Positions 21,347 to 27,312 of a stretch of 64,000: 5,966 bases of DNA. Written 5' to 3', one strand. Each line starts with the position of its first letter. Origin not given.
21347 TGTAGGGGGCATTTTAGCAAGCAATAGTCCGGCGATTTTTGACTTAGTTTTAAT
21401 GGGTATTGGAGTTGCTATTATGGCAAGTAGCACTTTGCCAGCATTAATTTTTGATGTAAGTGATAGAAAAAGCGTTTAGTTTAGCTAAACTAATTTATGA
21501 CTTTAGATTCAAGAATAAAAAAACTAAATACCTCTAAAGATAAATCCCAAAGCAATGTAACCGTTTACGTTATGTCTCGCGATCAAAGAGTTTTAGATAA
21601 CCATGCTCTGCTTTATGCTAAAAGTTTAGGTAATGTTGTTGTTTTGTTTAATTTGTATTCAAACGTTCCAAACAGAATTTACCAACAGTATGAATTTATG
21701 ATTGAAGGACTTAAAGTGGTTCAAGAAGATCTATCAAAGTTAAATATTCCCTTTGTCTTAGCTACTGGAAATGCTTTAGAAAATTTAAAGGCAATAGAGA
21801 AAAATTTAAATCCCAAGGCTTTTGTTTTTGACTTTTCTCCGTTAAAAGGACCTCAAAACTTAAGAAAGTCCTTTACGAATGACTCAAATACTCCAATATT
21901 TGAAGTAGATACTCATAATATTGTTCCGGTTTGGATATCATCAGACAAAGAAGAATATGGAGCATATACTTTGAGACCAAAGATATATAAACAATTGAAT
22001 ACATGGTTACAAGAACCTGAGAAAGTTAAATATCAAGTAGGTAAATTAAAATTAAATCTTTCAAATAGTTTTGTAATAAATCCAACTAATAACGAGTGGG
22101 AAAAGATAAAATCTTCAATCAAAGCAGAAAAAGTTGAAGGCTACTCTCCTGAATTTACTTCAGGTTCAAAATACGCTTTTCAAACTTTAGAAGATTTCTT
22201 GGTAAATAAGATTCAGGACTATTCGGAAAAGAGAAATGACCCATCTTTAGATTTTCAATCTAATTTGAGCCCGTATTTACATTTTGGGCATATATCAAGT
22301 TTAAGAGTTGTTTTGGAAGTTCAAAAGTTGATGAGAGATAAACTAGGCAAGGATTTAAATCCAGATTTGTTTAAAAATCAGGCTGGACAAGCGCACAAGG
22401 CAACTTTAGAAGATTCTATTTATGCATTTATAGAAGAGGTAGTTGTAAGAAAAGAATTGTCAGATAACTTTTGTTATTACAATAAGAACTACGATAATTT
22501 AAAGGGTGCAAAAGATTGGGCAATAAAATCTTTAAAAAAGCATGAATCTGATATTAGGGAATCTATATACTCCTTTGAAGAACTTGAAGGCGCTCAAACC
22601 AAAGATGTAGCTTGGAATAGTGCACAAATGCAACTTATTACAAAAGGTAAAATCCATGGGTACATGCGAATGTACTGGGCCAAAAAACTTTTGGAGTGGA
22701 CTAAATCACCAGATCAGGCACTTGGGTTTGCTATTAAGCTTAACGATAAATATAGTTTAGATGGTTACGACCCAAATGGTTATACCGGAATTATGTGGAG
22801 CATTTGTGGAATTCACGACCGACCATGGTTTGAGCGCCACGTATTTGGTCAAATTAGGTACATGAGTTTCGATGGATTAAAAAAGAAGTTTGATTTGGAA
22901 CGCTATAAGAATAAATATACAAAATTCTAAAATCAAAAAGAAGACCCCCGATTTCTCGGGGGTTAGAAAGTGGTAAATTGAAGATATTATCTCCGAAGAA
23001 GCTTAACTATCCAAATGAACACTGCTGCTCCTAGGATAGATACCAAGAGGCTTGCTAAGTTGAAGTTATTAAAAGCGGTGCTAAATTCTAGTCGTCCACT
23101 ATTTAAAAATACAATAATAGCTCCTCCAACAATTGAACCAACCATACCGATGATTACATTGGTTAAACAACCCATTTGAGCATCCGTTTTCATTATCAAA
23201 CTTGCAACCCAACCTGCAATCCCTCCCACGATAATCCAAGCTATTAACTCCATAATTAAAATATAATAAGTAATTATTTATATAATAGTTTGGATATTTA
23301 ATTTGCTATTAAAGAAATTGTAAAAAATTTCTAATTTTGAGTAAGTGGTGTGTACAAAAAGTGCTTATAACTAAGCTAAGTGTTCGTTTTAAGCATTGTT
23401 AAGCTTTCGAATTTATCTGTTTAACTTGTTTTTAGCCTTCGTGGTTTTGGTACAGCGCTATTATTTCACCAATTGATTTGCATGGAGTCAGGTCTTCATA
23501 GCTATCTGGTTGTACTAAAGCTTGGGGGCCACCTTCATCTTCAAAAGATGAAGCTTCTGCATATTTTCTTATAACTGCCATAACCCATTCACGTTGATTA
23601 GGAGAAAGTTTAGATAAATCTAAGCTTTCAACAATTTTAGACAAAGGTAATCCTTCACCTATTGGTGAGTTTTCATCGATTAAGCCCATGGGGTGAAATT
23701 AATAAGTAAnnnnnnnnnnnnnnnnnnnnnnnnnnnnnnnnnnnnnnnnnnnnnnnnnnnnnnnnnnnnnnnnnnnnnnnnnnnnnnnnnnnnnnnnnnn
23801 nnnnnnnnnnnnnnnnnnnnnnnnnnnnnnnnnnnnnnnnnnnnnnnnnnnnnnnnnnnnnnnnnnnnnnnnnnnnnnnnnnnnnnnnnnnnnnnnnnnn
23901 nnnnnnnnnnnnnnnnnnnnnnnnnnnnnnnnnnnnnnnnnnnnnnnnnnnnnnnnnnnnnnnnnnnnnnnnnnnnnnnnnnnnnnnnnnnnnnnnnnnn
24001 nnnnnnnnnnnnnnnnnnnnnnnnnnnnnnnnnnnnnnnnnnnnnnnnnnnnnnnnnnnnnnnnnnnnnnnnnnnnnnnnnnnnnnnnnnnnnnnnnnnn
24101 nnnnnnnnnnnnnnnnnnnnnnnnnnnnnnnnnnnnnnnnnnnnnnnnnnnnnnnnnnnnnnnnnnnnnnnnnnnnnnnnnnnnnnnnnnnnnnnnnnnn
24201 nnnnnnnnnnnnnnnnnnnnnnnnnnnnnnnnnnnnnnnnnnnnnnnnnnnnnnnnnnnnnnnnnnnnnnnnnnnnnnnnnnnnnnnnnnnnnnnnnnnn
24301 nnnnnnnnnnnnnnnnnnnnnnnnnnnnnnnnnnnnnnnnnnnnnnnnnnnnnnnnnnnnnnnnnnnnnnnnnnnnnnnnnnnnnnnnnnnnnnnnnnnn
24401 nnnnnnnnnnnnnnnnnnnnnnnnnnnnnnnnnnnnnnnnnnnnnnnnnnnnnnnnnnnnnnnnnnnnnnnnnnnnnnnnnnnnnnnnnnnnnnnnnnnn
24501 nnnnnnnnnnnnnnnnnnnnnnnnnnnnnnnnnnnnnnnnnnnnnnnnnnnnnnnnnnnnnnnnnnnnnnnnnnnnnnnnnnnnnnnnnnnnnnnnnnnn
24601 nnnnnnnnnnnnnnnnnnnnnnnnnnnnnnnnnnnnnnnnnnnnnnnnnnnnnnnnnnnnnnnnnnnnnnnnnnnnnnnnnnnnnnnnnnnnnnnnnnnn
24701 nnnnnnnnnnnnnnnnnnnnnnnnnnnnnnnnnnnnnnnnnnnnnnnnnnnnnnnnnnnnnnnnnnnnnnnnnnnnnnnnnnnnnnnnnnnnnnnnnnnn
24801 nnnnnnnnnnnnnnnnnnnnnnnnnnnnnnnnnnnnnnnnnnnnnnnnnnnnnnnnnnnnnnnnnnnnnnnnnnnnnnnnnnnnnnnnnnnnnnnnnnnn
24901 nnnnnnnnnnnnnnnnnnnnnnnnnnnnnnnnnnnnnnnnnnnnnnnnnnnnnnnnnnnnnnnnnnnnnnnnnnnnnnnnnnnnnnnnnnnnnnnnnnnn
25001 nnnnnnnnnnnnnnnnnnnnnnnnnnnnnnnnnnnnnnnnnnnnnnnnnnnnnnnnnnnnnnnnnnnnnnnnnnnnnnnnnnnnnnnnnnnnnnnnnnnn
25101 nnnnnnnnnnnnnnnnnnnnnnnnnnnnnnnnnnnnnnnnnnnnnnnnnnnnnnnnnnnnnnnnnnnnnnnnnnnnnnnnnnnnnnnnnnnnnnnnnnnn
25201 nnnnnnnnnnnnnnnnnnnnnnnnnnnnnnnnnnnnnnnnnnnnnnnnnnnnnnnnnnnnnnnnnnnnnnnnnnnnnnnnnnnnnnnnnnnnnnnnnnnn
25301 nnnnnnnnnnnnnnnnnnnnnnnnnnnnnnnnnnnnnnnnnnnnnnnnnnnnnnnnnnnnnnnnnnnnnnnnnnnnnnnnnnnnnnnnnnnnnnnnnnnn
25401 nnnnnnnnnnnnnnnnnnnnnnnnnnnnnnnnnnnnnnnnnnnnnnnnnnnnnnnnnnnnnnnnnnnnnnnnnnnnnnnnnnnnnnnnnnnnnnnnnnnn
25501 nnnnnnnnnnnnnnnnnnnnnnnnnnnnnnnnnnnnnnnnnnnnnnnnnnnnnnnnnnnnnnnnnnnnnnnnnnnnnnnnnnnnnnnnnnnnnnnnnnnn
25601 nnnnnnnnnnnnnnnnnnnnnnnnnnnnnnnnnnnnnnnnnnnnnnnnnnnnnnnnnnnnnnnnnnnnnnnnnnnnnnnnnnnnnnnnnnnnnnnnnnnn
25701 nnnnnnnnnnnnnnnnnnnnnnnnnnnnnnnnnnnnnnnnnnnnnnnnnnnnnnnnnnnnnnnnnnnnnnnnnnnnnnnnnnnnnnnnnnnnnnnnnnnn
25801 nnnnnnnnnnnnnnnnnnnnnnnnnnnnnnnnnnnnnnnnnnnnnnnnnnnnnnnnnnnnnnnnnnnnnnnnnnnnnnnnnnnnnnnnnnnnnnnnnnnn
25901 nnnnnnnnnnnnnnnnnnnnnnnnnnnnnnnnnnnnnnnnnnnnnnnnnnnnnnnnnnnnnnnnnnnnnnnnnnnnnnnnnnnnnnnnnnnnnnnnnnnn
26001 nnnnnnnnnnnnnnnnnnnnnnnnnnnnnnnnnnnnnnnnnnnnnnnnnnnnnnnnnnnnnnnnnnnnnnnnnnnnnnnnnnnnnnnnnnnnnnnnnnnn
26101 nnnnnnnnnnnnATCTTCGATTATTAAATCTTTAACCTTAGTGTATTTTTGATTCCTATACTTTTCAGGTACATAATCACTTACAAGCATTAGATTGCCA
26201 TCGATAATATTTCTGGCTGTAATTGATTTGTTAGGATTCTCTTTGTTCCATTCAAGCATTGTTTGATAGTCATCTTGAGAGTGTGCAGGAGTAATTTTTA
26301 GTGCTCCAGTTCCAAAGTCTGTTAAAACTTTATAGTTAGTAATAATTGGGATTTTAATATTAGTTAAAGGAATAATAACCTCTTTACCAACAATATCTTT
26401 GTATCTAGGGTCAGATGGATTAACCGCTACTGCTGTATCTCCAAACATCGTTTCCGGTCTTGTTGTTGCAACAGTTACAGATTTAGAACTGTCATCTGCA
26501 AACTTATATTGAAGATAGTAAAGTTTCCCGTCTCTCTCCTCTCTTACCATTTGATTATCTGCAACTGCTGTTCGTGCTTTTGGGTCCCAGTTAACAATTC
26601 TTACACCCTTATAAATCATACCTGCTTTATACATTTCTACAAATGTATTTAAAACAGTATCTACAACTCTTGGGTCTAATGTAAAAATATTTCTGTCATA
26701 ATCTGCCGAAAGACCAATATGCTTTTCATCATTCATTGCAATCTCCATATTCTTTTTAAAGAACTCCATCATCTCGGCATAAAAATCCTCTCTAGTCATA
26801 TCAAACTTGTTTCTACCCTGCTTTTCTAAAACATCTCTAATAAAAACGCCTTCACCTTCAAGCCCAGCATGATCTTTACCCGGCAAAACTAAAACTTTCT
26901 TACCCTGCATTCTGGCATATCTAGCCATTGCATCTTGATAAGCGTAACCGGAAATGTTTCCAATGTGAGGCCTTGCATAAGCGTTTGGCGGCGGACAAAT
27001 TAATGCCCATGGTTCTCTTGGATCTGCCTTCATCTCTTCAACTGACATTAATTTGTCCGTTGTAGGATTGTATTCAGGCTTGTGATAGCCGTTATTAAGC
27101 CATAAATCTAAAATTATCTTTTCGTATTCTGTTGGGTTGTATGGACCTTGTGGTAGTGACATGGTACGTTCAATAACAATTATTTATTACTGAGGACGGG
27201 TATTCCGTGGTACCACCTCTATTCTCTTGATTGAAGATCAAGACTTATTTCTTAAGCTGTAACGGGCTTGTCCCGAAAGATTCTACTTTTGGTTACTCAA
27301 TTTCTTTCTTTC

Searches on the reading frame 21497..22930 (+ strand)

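Call 82: search_protein_families(library=pfam, proteins=[window:21497-22930:+], max_evalue=1e-8)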
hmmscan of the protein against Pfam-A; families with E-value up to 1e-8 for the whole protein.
window:21497-22930:+ (477 aa): 1 family
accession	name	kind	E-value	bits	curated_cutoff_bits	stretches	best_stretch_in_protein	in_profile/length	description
PF00875.24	DNA_photolyase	-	1.9e-16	60.9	26.6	1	23-171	2-157/164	DNA photolyase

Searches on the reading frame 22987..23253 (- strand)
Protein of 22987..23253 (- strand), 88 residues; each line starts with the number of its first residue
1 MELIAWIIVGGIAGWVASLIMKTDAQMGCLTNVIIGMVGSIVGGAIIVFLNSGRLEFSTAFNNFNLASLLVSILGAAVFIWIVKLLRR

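Call 55: search_protein_families(library=pfam, proteins=[window:22987-23253:-])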
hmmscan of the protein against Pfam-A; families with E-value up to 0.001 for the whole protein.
window:22987-23253:- (88 aa): 1 family
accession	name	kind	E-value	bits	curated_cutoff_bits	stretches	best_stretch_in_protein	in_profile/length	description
PF04226.18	Transgly_assoc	-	4.3e-07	30.5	25.3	1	33-88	1-49/49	Transglycosylase associated protein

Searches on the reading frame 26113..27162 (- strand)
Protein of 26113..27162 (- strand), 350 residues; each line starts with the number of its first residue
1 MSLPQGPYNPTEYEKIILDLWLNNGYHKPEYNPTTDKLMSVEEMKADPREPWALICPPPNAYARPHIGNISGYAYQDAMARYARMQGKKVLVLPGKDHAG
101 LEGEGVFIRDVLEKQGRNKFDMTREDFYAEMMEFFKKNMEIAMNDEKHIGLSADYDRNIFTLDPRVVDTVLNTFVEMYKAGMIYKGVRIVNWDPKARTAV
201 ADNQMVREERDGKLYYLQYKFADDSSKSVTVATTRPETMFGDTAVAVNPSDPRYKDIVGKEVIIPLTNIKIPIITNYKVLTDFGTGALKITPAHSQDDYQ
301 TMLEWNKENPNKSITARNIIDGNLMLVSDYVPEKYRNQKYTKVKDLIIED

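Call 12: find_related_loci(query=window:26113-27162:-, collection=metagenome_contigs, flank=1500)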
Query window:26113-27162:- (350 aa) in metagenome_contigs; peptide patterns used: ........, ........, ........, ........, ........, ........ (x = any residue, [..] = any of these).
150 stretches matched a pattern; 82 encode a relative of the query (tblastn E <= 1e-3); the best 80 are kept; 80 distinct loci.
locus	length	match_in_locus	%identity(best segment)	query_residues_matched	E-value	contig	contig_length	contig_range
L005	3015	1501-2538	72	3-350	2e-177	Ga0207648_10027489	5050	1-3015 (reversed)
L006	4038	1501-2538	72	3-350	7e-172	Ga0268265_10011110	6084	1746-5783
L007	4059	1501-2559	62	1-350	1e-151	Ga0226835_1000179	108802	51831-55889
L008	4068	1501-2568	62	1-350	1e-150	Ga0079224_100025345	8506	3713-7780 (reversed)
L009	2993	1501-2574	58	3-345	1e-146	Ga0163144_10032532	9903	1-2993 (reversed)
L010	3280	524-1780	81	3-300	4e-127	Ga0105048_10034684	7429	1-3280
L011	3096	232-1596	66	3-326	8e-108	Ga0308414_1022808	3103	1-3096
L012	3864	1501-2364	42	8-311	1e-71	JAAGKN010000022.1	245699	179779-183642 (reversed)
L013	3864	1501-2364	42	8-311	3e-71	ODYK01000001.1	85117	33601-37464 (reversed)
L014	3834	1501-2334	43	8-301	4e-71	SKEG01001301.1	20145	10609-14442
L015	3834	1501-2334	43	8-301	2e-71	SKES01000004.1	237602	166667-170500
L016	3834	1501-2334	43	8-301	9e-71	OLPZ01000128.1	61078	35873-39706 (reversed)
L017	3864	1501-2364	43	8-311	8e-71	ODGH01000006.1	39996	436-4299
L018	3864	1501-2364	43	8-311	9e-71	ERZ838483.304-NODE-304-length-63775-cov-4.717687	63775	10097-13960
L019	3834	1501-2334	43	8-301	9e-71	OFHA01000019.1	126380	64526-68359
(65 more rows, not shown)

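Call 23: find_homologous_proteins(query=window:26113-27162:-, max_evalue=1e-60)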
Query window:26113-27162:- (350 aa): 418 proteins with E <= 1e-60 among 5116 candidates; the best 120 are listed.
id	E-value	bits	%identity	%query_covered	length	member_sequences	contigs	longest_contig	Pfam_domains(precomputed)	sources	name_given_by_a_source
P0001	2.0e-162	558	70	99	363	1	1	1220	PF09334.18,PF13603.13,PF00133.29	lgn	-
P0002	1.0e-129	451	78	72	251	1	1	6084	PF09334.18,PF00133.29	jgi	-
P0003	6.9e-129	448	71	65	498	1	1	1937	PF09334.18,PF00133.29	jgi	-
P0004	1.4e-119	417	54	93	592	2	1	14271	PF09334.18,PF13603.13,PF00133.29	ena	-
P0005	2.6e-117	410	57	87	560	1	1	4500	PF09334.18,PF13603.13,PF00133.29,PF00300.28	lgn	-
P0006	1.3e-110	388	50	99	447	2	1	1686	PF09334.18,PF13603.13,PF00133.29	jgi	-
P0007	6.9e-109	382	67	72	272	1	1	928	PF09334.18,PF00133.29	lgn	-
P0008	7.2e-107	375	49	100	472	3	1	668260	PF09334.18,PF00133.29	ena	-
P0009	2.2e-102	361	50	92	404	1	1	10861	PF00133.29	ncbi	-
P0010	3.7e-98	347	70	63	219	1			PF09334.18,PF00133.29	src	-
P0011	7.4e-98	346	54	62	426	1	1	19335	PF09334.18,PF00133.29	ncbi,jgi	jgi:valyl-tRNA synthetase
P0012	9.8e-82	293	56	62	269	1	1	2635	PF09334.18,PF00133.29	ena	-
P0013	9.9e-82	293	47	86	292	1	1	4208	PF09334.18,PF13603.13,PF00133.29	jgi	jgi:valyl-tRNA synthetase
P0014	1.3e-77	279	42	94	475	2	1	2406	PF09334.18,PF13603.13,PF00133.29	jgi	-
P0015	1.4e-76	276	45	85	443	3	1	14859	PF09334.18,PF13603.13,PF00133.29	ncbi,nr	ncbi:class I tRNA ligase family protein, partial [Candidatus Dojkabacteria bacterium]|nr:class I tRN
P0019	1.2e-72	263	45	76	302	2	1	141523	PF09334.18,PF13603.13,PF00133.29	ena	-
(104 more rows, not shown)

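Call 24: find_encoding_contigs(protein=P0004, flank=800, max_places=2)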
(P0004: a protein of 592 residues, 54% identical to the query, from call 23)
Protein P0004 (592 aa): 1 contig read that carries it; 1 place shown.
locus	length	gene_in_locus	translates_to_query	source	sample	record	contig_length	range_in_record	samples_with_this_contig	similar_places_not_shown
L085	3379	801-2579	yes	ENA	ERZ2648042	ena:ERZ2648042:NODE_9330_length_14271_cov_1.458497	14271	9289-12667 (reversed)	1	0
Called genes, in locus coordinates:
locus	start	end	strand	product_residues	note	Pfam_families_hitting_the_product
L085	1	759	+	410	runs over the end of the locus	-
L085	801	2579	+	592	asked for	PF00133:tRNA-synt_1, PF09334:tRNA-synt_1g (weak), PF13603:tRNA-synt_1_2 (faint)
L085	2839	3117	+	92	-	PF08264:Anticodon_1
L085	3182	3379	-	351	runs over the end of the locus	PF03462:PCRF, PF00472:RF-1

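Call 25: find_encoding_contigs(protein=P0005, flank=800, max_places=2)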
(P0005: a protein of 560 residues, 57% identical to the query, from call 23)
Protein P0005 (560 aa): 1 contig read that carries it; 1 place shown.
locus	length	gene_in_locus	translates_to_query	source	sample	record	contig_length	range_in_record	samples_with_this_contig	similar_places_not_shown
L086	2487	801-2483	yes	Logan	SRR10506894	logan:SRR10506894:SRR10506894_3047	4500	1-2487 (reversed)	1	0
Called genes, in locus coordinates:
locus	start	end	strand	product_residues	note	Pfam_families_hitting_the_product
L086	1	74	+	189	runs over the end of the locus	PF20221:DUF6580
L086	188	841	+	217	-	-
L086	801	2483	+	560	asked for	PF00133:tRNA-synt_1, PF09334:tRNA-synt_1g (weak), PF13603:tRNA-synt_1_2 (faint), PF00300:His_Phos_1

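Call 26: find_encoding_contigs(protein=P0008, flank=800, max_places=2)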
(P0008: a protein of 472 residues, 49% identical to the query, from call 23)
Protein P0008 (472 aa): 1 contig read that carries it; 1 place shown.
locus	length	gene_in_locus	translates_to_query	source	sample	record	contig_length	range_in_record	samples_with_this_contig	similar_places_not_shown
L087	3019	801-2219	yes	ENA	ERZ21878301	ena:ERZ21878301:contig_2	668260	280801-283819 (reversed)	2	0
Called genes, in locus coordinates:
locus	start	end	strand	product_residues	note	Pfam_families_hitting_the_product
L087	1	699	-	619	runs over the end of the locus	PF05157:MshEN, PF00437:T2SSE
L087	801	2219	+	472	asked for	PF00133:tRNA-synt_1, PF09334:tRNA-synt_1g (faint)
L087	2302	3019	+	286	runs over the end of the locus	PF00133:tRNA-synt_1, PF08264:Anticodon_1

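Call 27: find_encoding_contigs(protein=P0009, flank=800, max_places=2)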
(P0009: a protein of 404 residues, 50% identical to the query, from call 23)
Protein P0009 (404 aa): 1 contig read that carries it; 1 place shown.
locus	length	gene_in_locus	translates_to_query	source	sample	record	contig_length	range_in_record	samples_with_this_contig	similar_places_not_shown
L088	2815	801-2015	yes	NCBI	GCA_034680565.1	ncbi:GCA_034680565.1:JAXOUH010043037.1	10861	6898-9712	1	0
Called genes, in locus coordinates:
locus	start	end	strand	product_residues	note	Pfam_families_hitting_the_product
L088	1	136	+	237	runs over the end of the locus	PF01040:UbiA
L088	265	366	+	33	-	-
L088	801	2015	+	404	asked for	PF00133:tRNA-synt_1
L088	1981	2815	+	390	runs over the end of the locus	PF00133:tRNA-synt_1, PF09334:tRNA-synt_1g (faint), PF08264:Anticodon_1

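Call 41: find_encoding_contigs(protein=P0006, flank=800, max_places=2)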
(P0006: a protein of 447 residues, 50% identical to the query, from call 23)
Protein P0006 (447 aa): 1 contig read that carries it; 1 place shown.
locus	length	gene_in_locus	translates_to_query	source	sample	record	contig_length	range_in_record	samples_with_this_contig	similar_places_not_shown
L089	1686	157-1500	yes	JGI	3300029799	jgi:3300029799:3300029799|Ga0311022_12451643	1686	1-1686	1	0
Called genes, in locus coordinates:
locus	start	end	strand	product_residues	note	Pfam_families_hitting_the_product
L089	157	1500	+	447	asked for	PF00133:tRNA-synt_1, PF09334:tRNA-synt_1g (weak), PF13603:tRNA-synt_1_2 (faint)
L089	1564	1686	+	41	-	?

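Call 42: find_encoding_contigs(protein=P0011, flank=800, max_places=2)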
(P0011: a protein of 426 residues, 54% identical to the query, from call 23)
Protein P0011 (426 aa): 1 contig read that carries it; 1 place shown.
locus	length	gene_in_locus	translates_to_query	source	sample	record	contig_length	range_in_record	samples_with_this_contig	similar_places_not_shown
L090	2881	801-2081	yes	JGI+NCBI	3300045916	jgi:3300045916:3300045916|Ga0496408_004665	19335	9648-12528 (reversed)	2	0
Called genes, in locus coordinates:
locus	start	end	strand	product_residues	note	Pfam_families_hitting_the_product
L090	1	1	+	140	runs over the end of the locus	PF14478:DUF4430 (weak)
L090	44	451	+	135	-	PF20221:DUF6580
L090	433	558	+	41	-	-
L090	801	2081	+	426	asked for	PF00133:tRNA-synt_1, PF09334:tRNA-synt_1g (faint)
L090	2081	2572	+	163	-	PF00133:tRNA-synt_1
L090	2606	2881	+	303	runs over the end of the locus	PF00133:tRNA-synt_1, PF08264:Anticodon_1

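Call 43: find_encoding_contigs(protein=P0012, flank=800, max_places=2)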
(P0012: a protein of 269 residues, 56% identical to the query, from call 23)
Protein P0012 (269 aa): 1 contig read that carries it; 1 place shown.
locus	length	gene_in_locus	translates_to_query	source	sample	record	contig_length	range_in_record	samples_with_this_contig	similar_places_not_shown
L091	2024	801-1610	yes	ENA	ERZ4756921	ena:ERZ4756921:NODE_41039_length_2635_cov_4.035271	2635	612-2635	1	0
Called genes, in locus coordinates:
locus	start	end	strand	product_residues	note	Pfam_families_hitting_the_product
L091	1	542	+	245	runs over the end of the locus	PF00483:NTP_transferase, PF01128:IspD, PF02348:CTP_transf_3, PF12804:NTP_transf_3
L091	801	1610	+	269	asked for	PF00133:tRNA-synt_1, PF09334:tRNA-synt_1g (faint)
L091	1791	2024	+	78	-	?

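Call 44: find_encoding_contigs(protein=P0015, flank=800, max_places=2)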
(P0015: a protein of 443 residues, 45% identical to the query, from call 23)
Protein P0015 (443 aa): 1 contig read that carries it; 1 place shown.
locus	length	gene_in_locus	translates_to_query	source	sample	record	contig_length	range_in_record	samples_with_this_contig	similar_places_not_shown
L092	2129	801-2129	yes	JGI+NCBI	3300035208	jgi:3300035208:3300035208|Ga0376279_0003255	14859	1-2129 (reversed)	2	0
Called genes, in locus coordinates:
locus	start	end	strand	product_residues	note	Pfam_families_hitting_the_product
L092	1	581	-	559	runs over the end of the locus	PF00753:Lactamase_B, PF12706:Lactamase_B_2, PF07521:RMMBL (faint), PF22505:RNase_J_b_CASP, PF17770:RNase_J_C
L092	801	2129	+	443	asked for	PF00133:tRNA-synt_1, PF09334:tRNA-synt_1g, PF13603:tRNA-synt_1_2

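Call 79: find_encoding_contigs(protein=P0001, flank=800, max_places=2)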
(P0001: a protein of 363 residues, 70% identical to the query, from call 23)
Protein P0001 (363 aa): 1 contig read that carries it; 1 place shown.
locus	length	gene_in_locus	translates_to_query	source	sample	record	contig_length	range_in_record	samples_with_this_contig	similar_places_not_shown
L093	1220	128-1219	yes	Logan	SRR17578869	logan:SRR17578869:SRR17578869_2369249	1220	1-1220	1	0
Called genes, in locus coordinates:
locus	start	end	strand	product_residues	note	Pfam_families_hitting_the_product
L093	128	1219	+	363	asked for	PF00133:tRNA-synt_1, PF09334:tRNA-synt_1g (weak), PF13603:tRNA-synt_1_2 (faint)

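Call 85: find_encoding_contigs(protein=P0007, flank=800, max_places=2)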
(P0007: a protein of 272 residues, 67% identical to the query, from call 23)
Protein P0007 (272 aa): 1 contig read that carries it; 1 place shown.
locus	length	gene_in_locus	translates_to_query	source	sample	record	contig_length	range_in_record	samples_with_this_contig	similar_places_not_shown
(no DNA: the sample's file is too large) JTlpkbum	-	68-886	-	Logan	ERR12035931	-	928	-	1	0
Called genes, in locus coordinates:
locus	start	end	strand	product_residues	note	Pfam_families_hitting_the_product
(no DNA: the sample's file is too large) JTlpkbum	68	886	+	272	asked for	PF00133:tRNA-synt_1, PF09334:tRNA-synt_1g (weak)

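Call 86: find_encoding_contigs(protein=P0013, flank=800, max_places=2)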
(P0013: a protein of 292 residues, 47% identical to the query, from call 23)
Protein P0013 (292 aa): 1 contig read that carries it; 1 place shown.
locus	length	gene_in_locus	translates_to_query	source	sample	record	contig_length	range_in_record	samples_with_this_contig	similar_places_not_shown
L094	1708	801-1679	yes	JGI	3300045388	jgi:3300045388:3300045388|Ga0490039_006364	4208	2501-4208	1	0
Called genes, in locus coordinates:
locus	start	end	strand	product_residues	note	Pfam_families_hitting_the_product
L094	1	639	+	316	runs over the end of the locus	-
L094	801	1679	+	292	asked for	PF00133:tRNA-synt_1, PF09334:tRNA-synt_1g, PF13603:tRNA-synt_1_2 (faint)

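Call 87: find_encoding_contigs(protein=P0019, flank=800, max_places=2)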
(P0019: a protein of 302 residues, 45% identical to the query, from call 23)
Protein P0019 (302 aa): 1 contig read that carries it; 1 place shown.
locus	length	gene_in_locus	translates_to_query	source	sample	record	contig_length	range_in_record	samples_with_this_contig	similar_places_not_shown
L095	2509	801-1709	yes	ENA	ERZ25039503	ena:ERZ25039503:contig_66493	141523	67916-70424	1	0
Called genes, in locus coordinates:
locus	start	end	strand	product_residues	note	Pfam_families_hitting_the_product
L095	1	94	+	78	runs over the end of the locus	PF14060:DUF4252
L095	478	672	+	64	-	-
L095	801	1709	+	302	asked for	PF00133:tRNA-synt_1, PF09334:tRNA-synt_1g (weak), PF13603:tRNA-synt_1_2 (weak)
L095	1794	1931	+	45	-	-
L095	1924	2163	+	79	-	PF00133:tRNA-synt_1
